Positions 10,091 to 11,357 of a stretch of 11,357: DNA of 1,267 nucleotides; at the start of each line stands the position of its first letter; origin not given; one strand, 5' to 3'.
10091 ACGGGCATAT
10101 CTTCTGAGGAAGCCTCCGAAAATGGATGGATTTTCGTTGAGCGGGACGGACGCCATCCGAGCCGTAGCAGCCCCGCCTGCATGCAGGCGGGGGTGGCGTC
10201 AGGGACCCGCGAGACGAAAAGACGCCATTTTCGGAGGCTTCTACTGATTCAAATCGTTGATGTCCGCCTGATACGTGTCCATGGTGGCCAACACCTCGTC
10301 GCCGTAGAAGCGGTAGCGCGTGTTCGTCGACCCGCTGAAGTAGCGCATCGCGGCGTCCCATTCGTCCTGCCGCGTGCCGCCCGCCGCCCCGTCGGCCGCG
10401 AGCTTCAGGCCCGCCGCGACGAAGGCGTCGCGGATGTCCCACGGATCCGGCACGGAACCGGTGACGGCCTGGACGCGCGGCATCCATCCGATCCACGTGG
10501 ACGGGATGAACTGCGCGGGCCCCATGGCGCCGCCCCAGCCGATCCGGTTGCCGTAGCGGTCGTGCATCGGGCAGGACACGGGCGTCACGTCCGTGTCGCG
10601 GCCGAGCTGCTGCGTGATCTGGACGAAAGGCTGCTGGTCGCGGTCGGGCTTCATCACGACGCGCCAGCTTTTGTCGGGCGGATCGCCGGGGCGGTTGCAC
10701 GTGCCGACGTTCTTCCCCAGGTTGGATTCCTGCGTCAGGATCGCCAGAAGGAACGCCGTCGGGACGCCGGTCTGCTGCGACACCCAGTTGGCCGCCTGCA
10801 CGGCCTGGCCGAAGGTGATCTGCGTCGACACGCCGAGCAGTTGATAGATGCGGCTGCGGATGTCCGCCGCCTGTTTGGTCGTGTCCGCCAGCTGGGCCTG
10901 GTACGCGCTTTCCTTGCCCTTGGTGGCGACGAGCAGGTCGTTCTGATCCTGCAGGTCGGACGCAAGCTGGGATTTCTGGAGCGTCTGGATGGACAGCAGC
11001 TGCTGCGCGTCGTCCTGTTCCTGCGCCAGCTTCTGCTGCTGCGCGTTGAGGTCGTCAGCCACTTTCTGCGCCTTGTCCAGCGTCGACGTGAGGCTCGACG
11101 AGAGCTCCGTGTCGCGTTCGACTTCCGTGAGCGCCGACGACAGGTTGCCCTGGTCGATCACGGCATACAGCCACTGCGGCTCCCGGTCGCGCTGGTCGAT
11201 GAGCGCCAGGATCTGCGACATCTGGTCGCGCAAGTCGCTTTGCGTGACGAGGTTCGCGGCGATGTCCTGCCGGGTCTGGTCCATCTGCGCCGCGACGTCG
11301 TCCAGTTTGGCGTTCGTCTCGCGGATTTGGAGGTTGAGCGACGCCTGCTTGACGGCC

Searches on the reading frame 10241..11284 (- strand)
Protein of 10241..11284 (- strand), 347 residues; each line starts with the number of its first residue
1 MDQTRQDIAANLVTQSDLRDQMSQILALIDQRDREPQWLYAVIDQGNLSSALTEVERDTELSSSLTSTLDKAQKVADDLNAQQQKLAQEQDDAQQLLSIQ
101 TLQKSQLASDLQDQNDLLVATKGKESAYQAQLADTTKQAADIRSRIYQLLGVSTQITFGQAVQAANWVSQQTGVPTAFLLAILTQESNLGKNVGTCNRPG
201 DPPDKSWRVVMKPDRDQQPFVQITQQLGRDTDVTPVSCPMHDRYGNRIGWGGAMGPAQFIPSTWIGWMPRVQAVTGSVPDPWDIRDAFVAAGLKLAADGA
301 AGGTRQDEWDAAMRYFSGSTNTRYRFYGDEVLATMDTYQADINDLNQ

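Call 4: search_protein_families(library=pfam, proteins=[window:10241-11284:-], max_evalue=0.01)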
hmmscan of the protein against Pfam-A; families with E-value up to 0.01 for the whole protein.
window:10241-11284:- (347 aa): 1 family
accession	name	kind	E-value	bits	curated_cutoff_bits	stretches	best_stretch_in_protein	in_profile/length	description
PF13406.11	SLT_2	-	2.2e-06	27.5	24.3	1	164-195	76-107/292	Transglycosylase SLT domain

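Call 5: search_protein_families(library=ncbifam, proteins=[window:10241-11284:-], max_evalue=0.01)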
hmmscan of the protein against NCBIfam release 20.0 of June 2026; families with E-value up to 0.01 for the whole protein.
window:10241-11284:- (347 aa): 2 families
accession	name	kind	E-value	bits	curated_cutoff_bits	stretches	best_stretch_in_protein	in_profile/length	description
TIGR02283.1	MltB_2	subfamily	0.00051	19.4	248.45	0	163-195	76-108/300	lytic murein transglycosylase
TIGR02282.1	MltB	equivalog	0.0022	17.2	281.4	0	163-195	70-102/290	lytic murein transglycosylase B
